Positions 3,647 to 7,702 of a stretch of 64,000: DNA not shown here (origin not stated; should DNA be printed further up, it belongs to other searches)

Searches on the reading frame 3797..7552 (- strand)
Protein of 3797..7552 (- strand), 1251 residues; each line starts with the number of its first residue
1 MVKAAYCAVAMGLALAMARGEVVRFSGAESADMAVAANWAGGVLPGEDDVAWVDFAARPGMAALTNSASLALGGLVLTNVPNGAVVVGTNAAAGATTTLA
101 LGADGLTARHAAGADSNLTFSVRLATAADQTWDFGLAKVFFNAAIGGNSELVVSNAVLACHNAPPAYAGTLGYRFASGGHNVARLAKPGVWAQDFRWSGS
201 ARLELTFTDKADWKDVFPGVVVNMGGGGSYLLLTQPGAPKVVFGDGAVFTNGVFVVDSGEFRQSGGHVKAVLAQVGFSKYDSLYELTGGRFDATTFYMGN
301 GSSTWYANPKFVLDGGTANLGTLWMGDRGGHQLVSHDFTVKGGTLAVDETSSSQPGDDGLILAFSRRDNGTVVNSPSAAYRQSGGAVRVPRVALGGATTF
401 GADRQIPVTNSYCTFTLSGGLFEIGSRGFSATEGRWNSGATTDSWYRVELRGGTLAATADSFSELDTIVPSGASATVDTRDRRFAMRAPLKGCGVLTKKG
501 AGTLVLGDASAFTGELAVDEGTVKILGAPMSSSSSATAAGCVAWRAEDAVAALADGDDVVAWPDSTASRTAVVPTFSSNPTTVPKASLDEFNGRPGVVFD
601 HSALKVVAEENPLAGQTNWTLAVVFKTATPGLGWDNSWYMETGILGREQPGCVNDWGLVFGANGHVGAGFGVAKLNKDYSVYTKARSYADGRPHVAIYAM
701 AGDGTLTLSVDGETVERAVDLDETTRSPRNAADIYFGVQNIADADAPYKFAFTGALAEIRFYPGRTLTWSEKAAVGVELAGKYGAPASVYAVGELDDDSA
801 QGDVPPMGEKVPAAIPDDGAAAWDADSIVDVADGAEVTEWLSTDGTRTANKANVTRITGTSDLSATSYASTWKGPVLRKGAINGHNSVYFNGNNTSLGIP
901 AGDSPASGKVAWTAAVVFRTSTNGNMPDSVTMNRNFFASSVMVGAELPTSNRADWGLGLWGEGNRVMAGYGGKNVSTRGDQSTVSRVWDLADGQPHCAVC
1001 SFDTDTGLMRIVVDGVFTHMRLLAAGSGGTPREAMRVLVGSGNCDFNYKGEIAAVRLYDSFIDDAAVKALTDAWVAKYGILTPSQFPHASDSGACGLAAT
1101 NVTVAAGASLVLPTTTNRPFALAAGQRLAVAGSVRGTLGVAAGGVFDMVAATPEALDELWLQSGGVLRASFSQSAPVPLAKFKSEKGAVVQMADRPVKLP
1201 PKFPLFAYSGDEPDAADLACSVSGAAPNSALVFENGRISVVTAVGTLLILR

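Call 11: search_protein_families(library=pfam, proteins=[window:3797-7552:-], max_evalue=0.001)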
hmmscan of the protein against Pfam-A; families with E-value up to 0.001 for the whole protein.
window:3797-7552:- (1251 aa): 1 family
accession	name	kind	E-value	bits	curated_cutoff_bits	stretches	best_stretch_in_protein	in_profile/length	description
PF12951.13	PATR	-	3.3e-06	27.5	27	1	496-525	1-30/30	Passenger-associated-transport-repeat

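Call 16: find_encoding_contigs(protein=window:3797-7552:-, flank=3000, max_places=10)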
Protein window:3797-7552:- (1251 aa): no gene with exactly this product is on record in the collection.

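Call 17: find_homologous_proteins(query=window:3797-7552:-, max_evalue=1e-10)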
Query window:3797-7552:- (1251 aa): 7 proteins with E <= 1e-10 among 8000 candidates.
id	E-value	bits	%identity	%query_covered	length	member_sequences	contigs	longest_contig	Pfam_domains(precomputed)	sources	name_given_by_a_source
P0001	0.0e+0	2794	100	100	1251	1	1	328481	PF12951.14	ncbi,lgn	-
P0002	0.0e+0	2263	81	100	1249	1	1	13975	-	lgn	-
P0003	0.0e+0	2238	81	100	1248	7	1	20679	-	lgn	-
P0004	0.0e+0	2182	78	100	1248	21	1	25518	-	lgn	-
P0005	0.0e+0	1727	65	100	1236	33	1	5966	PF12951.14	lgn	-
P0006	0.0e+0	1295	67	71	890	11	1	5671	PF12951.14,PF13385.14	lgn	-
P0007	0.0e+0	1032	45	99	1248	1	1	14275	PF13385.14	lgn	-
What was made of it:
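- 3797..7552 (-): Gene 1: a 1251-aa protein with a signal-peptide-like N-terminus, a PATR (autotransporter-type beta-strand) repeat, a LamG-like region detectable only by profile comparison, and the C-terminal tail GTLLILR. Orthologues at 45-81% identity were found (call 17).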

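Call 18: find_encoding_contigs(protein=P0001, flank=3000, max_places=10)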
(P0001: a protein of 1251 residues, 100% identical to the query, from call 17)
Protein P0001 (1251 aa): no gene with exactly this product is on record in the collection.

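Call 19: find_encoding_contigs(protein=P0002, flank=3000, max_places=10)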
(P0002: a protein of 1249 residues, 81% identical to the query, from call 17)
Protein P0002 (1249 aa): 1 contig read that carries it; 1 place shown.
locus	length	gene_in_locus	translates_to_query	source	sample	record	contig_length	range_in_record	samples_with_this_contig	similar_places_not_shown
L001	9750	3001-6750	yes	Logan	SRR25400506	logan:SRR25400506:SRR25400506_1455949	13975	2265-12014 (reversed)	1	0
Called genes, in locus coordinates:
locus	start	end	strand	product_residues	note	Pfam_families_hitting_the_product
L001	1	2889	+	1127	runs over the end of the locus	PF00698:Acyl_transf_1, PF01648:ACPS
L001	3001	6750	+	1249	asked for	-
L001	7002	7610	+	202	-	PF00156:Pribosyltran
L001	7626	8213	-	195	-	PF02545:Maf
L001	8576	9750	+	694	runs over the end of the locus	PF00133:tRNA-synt_1, PF01406:tRNA-synt_1e (faint), PF09334:tRNA-synt_1g, PF19303:Anticodon_3, PF01588:tRNA_bind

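Call 20: find_encoding_contigs(protein=P0003, flank=3000, max_places=10)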
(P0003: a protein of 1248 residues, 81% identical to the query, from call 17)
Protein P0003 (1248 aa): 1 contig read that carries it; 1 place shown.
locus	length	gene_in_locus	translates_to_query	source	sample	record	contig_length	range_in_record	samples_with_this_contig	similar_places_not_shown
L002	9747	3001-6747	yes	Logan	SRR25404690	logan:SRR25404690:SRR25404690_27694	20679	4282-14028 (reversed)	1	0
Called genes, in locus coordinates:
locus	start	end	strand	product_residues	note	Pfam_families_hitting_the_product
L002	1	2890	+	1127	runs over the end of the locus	PF00698:Acyl_transf_1, PF01648:ACPS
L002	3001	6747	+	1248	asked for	-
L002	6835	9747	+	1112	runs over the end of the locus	PF11028:TMEM260_N (weak), PF00515:TPR_1 (faint), PF07719:TPR_2 (faint), PF13176:TPR_7 (faint), PF13181:TPR_8 (faint), PF13374:TPR_10 (faint), PF13424:TPR_12 (faint), PF17874:TPR_MalT, +5 more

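Call 21: find_encoding_contigs(protein=P0004, flank=3000, max_places=10)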
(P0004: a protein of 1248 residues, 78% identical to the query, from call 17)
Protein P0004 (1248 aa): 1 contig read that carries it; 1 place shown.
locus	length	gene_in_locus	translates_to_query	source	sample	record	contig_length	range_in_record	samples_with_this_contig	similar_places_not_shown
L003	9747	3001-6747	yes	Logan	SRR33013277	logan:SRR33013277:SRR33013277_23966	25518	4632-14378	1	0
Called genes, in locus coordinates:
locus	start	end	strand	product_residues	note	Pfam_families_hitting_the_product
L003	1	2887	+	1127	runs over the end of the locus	PF00698:Acyl_transf_1, PF01648:ACPS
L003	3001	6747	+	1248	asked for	-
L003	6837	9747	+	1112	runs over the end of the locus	PF11028:TMEM260_N (weak), PF00515:TPR_1 (faint), PF07719:TPR_2 (faint), PF13176:TPR_7 (faint), PF13181:TPR_8 (faint), PF13374:TPR_10 (faint), PF13424:TPR_12 (faint), PF17874:TPR_MalT, +5 more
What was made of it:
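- The core also survived a change of upstream neighbour (calls 19-21, compared with the window).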

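Call 26: find_encoding_contigs(protein=P0005, flank=3000, max_places=10)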
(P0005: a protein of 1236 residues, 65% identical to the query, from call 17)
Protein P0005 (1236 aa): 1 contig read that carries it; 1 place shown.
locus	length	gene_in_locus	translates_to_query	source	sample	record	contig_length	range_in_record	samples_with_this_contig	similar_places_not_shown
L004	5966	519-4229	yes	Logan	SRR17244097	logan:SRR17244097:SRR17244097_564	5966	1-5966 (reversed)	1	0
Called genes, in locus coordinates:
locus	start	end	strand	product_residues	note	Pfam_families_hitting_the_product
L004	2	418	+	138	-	?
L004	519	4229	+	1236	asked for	PF12951:PATR (weak)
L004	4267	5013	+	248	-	PF00005:ABC_tran, PF13304:AAA_21 (faint)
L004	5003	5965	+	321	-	?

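Call 27: find_encoding_contigs(protein=P0007, flank=3000, max_places=10)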
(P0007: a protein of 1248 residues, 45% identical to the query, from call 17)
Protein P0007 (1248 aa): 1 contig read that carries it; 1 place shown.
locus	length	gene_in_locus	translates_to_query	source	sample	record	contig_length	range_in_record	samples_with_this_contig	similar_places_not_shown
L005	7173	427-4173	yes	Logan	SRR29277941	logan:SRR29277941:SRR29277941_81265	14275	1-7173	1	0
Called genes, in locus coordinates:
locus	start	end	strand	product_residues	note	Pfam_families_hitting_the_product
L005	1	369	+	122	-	?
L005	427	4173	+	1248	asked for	PF13385:Laminin_G_3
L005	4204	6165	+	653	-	PF07944:Beta-AFase-like_GH127_cat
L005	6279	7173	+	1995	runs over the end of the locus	-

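Call 39: list_cluster_members(proteins=[P0004, P0003, P0005, P0006])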
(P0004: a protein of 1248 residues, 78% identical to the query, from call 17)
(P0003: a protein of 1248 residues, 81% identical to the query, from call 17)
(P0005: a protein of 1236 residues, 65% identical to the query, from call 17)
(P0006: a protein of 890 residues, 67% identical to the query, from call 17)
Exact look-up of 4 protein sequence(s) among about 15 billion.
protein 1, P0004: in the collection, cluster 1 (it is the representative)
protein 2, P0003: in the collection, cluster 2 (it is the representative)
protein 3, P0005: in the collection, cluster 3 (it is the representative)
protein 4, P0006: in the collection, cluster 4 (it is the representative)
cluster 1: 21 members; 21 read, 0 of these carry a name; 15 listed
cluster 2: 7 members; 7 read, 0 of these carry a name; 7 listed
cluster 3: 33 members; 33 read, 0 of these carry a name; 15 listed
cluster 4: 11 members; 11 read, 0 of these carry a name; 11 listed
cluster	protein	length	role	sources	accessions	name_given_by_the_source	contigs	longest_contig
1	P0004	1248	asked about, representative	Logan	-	-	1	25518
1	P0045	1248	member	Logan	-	-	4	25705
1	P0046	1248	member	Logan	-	-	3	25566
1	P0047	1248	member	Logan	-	-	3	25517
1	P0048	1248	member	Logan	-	-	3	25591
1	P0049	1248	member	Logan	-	-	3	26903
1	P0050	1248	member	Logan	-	-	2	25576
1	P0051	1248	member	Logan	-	-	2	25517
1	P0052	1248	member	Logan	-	-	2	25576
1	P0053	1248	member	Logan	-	-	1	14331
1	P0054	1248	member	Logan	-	-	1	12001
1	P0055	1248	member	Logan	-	-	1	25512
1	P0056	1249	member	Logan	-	-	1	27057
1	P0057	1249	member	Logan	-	-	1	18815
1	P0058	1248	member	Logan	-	-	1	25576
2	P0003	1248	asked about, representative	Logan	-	-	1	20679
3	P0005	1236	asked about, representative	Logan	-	-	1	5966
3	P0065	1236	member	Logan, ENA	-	-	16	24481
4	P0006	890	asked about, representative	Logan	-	-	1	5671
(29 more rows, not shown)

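Call 40: find_encoding_contigs(protein=P0045, flank=600, max_places=10)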
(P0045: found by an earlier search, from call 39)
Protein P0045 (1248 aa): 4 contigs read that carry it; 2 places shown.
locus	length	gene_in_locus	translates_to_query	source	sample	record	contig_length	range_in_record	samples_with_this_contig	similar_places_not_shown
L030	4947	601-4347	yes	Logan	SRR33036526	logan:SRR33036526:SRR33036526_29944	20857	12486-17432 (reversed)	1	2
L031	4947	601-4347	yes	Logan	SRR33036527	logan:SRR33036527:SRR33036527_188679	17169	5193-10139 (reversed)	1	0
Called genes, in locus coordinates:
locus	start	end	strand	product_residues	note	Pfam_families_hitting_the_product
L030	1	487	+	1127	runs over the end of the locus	PF00698:Acyl_transf_1, PF01648:ACPS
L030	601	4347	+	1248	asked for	-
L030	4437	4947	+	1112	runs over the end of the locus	PF11028:TMEM260_N (weak), PF00515:TPR_1 (faint), PF07719:TPR_2 (faint), PF13176:TPR_7 (faint), PF13181:TPR_8 (faint), PF13374:TPR_10 (faint), PF13424:TPR_12 (faint), PF17874:TPR_MalT, +5 more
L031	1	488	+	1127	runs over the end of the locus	PF00698:Acyl_transf_1, PF01648:ACPS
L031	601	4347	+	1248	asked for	-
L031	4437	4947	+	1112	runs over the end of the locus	PF11028:TMEM260_N (weak), PF00515:TPR_1 (faint), PF07719:TPR_2 (faint), PF13176:TPR_7 (faint), PF13181:TPR_8 (faint), PF13374:TPR_10 (faint), PF13424:TPR_12 (faint), PF17874:TPR_MalT, +5 more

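Call 42: find_encoding_contigs(protein=P0065, flank=100, max_places=10)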
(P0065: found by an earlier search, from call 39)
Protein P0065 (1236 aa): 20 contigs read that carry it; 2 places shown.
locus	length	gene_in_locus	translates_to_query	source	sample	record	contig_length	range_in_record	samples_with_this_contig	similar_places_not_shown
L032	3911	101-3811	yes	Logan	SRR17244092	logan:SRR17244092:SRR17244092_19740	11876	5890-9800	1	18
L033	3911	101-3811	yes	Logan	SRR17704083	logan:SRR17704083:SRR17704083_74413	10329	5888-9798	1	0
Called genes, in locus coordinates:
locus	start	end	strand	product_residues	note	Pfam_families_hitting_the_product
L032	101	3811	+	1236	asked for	PF12951:PATR (weak)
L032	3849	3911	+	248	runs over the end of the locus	PF00005:ABC_tran, PF13304:AAA_21 (faint)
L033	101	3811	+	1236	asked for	PF12951:PATR (weak)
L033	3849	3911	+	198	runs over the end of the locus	?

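Call 55: search_protein_families(library=pfam, proteins=[window:3797-7552:-], max_evalue=5)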
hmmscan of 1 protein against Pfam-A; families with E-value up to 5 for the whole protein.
window:3797-7552:- (1251 aa): 1 family
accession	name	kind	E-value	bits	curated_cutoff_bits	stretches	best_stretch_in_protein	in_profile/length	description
PF12951.13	PATR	-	3.3e-06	27.5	27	1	496-525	1-30/30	Passenger-associated-transport-repeat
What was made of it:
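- Checked: Gene 1 has no Pfam LamG hit, even at E up to 5; it hits only PATR (calls 11, 55).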

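Call 58: search_solved_structures(query=A3, max_evalue=0.01)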
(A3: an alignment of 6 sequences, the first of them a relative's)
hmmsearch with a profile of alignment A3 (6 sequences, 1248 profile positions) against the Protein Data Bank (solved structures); distinct sequences matched with E-value up to 0.01: 0.

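Call 64: search_protein_families(library=ncbifam, proteins=[window:3797-7552:-], max_evalue=1)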
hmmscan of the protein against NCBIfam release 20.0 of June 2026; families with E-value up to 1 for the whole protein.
window:3797-7552:- (1251 aa): 1 family
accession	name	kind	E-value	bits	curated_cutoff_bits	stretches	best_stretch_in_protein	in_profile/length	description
TIGR02601.1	autotrns_rpt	repeat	1.5e-06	27.8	19.85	1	496-525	2-31/32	beta strand repeat protein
